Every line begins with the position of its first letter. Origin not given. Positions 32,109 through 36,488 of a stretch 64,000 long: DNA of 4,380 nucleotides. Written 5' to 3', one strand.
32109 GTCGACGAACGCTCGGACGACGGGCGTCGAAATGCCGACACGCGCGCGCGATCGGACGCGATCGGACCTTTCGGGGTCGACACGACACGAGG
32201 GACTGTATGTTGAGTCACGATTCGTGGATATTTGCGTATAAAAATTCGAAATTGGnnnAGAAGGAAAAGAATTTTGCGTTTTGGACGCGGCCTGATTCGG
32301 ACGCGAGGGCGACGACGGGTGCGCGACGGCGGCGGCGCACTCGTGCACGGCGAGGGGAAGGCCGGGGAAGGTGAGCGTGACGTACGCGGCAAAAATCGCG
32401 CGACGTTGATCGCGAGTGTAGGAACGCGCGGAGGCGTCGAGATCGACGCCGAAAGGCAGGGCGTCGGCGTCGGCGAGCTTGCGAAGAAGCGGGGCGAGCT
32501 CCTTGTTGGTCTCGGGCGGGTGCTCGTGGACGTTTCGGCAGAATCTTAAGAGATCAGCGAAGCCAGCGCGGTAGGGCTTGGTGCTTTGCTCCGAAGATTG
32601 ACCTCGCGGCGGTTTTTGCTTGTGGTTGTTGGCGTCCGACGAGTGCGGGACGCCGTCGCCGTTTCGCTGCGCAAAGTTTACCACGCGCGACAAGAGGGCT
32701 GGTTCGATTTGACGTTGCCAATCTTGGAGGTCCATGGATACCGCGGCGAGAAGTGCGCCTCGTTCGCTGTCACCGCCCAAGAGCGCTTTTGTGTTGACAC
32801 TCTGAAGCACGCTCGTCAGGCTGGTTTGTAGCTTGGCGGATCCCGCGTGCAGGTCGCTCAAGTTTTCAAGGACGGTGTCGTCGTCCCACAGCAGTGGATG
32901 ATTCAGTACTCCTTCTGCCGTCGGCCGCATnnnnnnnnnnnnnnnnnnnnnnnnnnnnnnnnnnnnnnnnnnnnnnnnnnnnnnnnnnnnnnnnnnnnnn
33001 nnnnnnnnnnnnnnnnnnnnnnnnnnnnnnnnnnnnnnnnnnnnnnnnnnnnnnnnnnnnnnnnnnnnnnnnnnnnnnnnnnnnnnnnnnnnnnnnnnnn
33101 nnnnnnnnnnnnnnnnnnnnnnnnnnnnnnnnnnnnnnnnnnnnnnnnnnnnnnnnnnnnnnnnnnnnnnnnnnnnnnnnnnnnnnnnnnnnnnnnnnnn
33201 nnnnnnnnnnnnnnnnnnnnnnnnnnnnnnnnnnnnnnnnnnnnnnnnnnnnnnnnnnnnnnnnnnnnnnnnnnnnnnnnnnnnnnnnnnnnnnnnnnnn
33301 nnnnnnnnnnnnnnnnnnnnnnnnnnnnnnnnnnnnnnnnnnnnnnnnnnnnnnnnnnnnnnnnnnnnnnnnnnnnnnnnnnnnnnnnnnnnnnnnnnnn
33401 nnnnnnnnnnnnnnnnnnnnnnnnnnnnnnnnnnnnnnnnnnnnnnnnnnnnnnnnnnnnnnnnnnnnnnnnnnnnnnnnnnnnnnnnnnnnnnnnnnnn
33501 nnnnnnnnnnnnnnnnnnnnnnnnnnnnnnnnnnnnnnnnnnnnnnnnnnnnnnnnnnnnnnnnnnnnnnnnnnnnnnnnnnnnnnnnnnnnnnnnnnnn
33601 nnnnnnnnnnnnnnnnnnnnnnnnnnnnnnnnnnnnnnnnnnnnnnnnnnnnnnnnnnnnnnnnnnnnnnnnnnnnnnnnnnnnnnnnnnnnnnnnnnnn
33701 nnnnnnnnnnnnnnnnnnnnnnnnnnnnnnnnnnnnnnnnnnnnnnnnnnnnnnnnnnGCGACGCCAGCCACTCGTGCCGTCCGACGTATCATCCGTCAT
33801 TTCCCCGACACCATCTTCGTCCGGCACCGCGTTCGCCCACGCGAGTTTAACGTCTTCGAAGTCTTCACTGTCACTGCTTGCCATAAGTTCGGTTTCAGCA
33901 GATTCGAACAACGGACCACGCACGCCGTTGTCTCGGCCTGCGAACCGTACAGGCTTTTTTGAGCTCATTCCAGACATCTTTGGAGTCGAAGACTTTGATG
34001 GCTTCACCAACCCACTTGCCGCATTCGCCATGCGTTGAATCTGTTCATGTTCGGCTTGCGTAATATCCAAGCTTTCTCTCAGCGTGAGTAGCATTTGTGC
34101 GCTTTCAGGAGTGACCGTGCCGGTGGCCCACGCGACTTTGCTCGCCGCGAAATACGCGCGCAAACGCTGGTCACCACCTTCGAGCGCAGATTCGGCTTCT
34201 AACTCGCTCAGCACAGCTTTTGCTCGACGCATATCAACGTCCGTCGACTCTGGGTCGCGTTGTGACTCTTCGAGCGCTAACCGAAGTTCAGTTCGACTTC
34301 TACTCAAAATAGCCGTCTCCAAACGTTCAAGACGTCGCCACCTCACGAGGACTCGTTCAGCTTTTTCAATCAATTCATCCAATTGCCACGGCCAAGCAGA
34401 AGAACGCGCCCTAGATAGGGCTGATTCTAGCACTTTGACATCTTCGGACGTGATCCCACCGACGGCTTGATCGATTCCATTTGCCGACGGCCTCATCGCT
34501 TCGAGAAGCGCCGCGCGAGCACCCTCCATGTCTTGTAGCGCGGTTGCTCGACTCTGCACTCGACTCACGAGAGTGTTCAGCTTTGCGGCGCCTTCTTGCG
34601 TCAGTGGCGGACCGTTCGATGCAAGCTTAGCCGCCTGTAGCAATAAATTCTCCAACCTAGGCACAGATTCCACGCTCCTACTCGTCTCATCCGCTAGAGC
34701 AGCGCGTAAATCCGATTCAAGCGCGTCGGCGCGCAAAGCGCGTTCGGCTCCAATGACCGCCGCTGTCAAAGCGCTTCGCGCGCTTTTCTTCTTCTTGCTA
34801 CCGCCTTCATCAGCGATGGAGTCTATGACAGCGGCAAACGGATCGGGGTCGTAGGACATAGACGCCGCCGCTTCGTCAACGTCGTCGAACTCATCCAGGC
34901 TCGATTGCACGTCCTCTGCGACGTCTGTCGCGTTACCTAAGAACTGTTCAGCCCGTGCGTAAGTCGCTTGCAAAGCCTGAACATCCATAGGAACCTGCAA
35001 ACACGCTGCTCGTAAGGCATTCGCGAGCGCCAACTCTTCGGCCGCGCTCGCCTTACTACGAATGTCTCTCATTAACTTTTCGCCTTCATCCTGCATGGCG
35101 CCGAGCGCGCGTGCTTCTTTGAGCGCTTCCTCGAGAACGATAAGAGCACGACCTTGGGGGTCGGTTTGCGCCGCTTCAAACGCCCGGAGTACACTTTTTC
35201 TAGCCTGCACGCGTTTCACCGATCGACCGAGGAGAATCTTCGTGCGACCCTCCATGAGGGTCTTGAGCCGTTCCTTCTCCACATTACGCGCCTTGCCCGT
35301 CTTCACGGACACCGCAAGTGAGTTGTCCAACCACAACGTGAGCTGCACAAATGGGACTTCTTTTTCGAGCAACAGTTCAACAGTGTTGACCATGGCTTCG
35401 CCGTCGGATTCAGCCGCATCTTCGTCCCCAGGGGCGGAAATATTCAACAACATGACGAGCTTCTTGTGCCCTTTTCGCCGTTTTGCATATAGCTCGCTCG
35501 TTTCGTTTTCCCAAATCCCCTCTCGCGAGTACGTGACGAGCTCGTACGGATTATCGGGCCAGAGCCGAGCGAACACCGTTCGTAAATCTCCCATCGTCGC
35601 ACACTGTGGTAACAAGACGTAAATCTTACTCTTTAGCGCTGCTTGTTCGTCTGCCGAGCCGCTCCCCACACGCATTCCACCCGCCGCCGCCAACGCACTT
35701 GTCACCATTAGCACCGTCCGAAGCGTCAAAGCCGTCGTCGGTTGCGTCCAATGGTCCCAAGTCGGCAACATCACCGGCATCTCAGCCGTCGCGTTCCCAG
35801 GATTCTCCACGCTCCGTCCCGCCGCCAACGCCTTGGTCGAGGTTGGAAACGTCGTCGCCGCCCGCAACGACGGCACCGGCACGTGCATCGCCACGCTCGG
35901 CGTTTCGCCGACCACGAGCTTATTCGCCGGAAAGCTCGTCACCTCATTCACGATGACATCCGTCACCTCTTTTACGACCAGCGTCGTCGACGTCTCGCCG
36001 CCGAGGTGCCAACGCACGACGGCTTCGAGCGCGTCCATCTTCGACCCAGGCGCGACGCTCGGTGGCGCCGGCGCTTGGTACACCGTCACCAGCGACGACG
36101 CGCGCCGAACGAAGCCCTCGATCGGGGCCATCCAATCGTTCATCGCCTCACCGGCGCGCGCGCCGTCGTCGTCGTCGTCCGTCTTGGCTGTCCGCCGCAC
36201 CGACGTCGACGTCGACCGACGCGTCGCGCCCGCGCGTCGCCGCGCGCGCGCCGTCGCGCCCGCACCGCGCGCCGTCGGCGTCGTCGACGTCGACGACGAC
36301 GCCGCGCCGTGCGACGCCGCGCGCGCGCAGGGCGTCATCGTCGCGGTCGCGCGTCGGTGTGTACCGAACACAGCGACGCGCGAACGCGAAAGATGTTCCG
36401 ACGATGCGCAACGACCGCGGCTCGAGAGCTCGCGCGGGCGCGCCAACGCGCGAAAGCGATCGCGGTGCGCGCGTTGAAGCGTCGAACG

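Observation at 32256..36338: IRE1/RNase L-family kinase-KEN ribonuclease with a ~1100-aa non-canonical N-terminal region and no lumenal sensor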

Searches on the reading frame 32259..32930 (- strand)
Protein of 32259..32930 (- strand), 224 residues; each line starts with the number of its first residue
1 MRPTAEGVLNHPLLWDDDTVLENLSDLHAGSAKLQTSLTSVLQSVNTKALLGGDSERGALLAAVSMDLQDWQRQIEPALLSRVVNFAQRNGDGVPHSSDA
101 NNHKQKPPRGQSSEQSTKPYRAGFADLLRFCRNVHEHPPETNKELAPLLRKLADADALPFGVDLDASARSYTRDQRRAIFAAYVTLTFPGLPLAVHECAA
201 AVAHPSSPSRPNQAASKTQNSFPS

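Call 12: search_solved_structures(query=A2, max_evalue=10, show_alignments=4)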
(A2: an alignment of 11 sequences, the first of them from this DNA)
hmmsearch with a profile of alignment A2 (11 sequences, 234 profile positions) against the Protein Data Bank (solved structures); distinct sequences matched with E-value up to 10: 21.
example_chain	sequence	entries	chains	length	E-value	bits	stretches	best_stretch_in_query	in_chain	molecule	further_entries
2rio_A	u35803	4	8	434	0.0062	19.3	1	1-24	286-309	Serine/threonine-protein kinase/endoribonuclease IRE1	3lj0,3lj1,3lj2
3fbv_A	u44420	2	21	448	0.0065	19.2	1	1-24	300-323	Serine/threonine-protein kinase/endoribonuclease IRE1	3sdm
4o1o_A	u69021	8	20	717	0.045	16.5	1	105-155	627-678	Ribonuclease L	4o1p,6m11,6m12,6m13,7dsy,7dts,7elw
3sdj_A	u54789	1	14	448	0.046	16.4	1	1-24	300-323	Serine/threonine-protein kinase/endoribonuclease IRE1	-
4xh0_A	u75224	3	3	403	0.055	16.2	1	92-153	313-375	Similar to uniprot|P29295 Saccharomyces cerevisiae YPL204w HRR25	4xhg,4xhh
9n88_A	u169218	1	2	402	0.2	14.4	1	1-24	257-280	Serine/threonine-protein kinase/endoribonuclease IRE1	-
6hx1_A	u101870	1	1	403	0.2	14.4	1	1-24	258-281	Serine/threonine-protein kinase/endoribonuclease IRE1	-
4yz9_A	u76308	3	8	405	0.2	14.4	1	1-24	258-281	Serine/threonine-protein kinase/endoribonuclease IRE1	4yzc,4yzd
4z7g_A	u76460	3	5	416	0.21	14.3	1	1-24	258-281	Serine/threonine-protein kinase/endoribonuclease IRE1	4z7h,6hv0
4pl3_A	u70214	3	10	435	0.22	14.2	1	1-24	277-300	Serine/threonine-protein kinase/endoribonuclease IRE1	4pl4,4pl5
3p23_A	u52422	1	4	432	0.22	14.2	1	1-24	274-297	Serine/threonine-protein kinase/endoribonuclease IRE1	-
5hgi_A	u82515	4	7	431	0.23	14.2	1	1-24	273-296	Serine/threonine-protein kinase/endoribonuclease IRE1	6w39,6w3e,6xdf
6xdb_A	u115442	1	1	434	0.23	14.1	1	1-24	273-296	Serine/threonine-protein kinase/endoribonuclease IRE1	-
7bmk_A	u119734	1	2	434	0.23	14.1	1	1-24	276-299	Serine/threonine-protein kinase/endoribonuclease IRE1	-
6urc_A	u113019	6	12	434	0.23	14.1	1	1-24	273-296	Serine/threonine-protein kinase/endoribonuclease IRE1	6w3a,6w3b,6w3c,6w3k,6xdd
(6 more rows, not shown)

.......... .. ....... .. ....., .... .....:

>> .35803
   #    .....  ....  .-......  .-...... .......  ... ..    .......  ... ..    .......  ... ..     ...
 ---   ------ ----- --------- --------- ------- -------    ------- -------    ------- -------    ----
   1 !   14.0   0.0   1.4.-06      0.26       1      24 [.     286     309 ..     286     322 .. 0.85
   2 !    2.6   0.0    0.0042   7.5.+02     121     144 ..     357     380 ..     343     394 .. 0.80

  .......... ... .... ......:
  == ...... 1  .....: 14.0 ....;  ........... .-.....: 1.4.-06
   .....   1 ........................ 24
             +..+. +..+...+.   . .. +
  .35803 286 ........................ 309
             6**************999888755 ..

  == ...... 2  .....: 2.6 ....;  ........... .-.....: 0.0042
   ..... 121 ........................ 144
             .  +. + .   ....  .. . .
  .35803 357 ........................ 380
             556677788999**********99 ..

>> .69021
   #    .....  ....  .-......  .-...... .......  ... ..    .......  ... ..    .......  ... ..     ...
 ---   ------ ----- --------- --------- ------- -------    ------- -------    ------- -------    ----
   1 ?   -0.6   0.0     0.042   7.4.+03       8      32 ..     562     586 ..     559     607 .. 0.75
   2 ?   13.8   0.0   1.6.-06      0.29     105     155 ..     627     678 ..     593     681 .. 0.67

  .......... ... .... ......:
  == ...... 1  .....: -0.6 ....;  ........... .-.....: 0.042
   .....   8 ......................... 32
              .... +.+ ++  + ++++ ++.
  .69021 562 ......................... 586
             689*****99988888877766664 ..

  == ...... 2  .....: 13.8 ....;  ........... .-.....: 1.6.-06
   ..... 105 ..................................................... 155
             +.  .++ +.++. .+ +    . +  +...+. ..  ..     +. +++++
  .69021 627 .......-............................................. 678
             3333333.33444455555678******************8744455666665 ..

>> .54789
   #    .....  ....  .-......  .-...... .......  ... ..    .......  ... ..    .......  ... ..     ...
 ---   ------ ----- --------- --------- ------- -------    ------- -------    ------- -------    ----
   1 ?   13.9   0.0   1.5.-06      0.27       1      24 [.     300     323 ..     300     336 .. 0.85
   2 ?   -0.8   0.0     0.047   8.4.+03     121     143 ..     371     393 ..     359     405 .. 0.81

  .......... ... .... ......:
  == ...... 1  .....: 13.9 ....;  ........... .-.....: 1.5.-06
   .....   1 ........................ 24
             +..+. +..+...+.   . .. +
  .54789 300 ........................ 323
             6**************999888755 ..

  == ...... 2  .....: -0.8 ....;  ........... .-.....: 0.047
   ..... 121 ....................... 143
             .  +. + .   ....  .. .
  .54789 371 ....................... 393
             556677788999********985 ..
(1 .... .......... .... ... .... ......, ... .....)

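Call 74: find_related_loci(query=A2, collection=viral_contigs, flank=3000)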
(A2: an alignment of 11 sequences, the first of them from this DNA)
Query A2 (224 aa) in viral_contigs; peptide patterns used: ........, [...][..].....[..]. (x = any residue, [..] = any of these).
30 stretches matched a pattern, but none encodes a relative of the query by tblastn (E <= 1e-3).

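Call 75: search_protein_families(library=pfam, alignment_id=A2, max_evalue=1)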
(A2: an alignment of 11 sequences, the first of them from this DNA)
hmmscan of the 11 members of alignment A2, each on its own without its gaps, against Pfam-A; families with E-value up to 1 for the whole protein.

A. member 1, seq(224 aa): 2 families
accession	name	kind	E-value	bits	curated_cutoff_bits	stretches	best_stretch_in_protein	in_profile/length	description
PF06479.17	Ribonuc_2-5A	-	0.00077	20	23.3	1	122-153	60-91/127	Ribonuclease 2-5A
PF11725.13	AvrE_T3Es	-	0.18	9.4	24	1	63-155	735-825/1513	AvrE-family Type-III effector proteins (T3Es)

B. families by the number of members that match (of 11 scanned): 4 families
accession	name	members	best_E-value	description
PF06479.17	Ribonuc_2-5A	10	4.7e-06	Ribonuclease 2-5A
PF22961.1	RECK-like_N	1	0.007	Reversion-inducing cysteine-rich with Kazal motifs, N-terminal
PF24030.1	DUF7341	1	0.035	Domain of unknown function (DUF7341)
PF11725.13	AvrE_T3Es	1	0.18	AvrE-family Type-III effector proteins (T3Es)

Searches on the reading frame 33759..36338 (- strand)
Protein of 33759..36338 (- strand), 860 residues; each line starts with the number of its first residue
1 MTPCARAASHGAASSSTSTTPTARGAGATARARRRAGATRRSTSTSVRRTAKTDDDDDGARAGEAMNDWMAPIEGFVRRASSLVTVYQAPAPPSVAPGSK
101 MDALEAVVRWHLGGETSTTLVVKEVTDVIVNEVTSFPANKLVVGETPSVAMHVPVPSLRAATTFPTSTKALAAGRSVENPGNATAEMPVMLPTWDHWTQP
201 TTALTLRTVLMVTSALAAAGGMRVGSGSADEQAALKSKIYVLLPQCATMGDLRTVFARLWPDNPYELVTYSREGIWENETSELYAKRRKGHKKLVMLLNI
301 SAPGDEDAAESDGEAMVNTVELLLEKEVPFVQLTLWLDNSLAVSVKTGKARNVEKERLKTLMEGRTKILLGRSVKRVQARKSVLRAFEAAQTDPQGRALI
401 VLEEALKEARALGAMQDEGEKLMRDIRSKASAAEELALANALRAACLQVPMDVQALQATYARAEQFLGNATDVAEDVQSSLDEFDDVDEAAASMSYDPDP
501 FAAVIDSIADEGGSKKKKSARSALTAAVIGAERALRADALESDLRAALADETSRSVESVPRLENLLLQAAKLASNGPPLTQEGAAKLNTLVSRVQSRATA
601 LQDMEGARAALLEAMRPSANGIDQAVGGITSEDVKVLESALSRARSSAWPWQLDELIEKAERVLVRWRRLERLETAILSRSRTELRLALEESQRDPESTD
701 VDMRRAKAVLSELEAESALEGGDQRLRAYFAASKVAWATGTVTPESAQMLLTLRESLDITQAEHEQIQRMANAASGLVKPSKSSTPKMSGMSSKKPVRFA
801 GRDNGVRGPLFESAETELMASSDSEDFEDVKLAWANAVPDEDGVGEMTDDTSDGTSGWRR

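Call 39: predict_structure(alignment_id=A6)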
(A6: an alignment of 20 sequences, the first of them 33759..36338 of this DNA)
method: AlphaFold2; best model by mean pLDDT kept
length: 860 residues; sequences in the alignment: 20
mean_pLDDT: 69.7   pTM: 0.47
mean pLDDT of the five models: 69.7, 67.9, 67.2, 67.2, 62.9
residues with pLDDT >= 90: 121; 70-90: 419; 50-70: 80; < 50: 240
segments of 3 or more residues with pLDDT < 50: 1-99, 163-184, 473-517, 777-825, 837-860
pLDDT, mean of each block of 10 residues (from residue 1): 33 32 31 28 29 33 40 46 31 38 76 75 88 82 81 86 45 42 53 81 90 88 62 74 84 84 84 77 82 89 70 84 89 91 89 90 87 91 93 88 92 85 89 87 79 87 82 48 47 45 42 46 86 87 90 85 90 71 82 91 89 82 72 90 88 89 88 86 87 71 82 74 76 74 80 86 82 54 33 32 33 32 46 53 33 32
secondary structure, 60 per line:
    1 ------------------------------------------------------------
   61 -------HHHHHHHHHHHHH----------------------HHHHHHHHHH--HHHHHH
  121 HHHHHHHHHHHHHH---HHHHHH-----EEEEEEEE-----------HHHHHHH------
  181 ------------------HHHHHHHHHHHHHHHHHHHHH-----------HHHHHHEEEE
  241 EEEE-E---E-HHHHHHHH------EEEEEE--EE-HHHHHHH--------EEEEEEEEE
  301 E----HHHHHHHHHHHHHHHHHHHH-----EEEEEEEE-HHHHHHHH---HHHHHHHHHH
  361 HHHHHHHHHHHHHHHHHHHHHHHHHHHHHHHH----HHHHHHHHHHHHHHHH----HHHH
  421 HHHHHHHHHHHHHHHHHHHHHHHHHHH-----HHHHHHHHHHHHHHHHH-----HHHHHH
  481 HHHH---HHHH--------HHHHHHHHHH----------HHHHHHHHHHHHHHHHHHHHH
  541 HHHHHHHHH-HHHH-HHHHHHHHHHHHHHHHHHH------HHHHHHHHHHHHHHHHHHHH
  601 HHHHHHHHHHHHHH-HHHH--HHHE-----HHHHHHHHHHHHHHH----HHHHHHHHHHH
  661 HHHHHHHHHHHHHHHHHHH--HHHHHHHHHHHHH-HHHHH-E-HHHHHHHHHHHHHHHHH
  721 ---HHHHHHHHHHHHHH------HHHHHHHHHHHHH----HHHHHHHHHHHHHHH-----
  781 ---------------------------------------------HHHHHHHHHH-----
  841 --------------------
elements in order (helices of 4 or more, strands of 3 or more residues): H68-80 H103-112 H115-134 H138-143 E149-156 H168-174 H199-219 H231-236 E237-244 H252-259 E266-271 H277-283 E292-301 H306-325 E331-338 H340-347 H351-392 H397-412 H417-447 H453-469 H475-484 H488-491 H500-509 H520-549 H551-554 H556-574 H581-614 H616-619 H631-645 H650-679 H682-694 H696-700 H704-720 H724-737 H744-756 H761-775 H826-835

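Call 61: fold_search(model_id=the predicted structure, library=pdb)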
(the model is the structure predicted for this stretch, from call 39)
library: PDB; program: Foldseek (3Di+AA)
matches with E <= 10: 187; with E <= 0.001: 0
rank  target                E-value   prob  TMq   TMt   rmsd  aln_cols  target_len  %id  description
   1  7ddz                  3.3e-01  0.23  0.09  0.15  24.5       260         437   12  The Crystal Structure of Human Neuropeptide Y Y2 Receptor with JNJ-31020028 (released 2021-01-27)
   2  8glv_Co               3.5e-01  0.05  0.06  0.02  78.8       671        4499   13  96-nm repeat unit of doublet microtubules from Chlamydomonas reinhardtii flagella (released 2023-05-31)
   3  1tr2_A                3.6e-01  0.11  0.07  0.06  38.6       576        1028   12  Crystal structure of human full-length vinculin (residues 1-1066) (released 2005-11-15)
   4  4igg_B                4.6e-01  0.09  0.07  0.08  33.7       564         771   12  Full-length human alpha-catenin crystal structure (released 2012-12-26)
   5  6o3e_A                4.8e-01  0.11  0.07  0.11  33.2       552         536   14  mouse aE-catenin 82-883 (released 2019-11-13)
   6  7jgr_C                5.7e-01  0.13  0.12  0.16  42.0       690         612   10  Structure of Drosophila ORC bound to DNA (84 bp) and Cdc6 (released 2020-09-09)
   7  7njs_d                5.7e-01  0.07  0.05  0.08  40.6       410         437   16  Mycobacterium smegmatis ATP synthase state 3c (released 2021-10-27)
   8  2ra1                  6.2e-01  0.72  0.15  0.26  11.4       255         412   15  Crystal structure of the N-terminal part of the bacterial S-layer protein SbsC (released 2008-08-19)
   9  9lum_A                7.4e-01  0.20  0.07  0.13  14.1       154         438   16  Cryo-EM structure of Arabidopsis thaliana RGA in complex with GID1A (released 2025-07-09)
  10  9y6s_9Q               7.4e-01  0.04  0.07  0.02  85.1       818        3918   10  96-nm repeat of the Leishmania tarentolae doublet microtubule (released 2025-12-17)
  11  8f7n                  7.7e-01  0.10  0.08  0.14  57.4       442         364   13  Crystal structure of chemoreceptor McpZ ligand sensing domain (released 2023-07-05)
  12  7jk2_C                8.8e-01  0.28  0.12  0.15  11.3       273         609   11  Structure of Drosophila ORC bound to poly(dA/dT) DNA and Cdc6 (conformation 1) (released 2020-09-09)
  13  9bcx_D                9.7e-01  0.10  0.08  0.10  18.9       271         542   11  Cryo-EM structure of the S. cerevisiae ORC-Cdc6-Mcm2-7-DNA complex with a fully closed Mcm2-Mcm5 DNA entry gate (released 2025-01-01)
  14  4y7k_D                1.1e+00  0.21  0.09  0.25  20.9       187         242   11  Structure of an archaeal mechanosensitive channel in closed state (released 2015-08-26)
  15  6xns_D                1.2e+00  0.10  0.07  0.15  38.4       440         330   15  C3_crown-05 (released 2020-12-23)
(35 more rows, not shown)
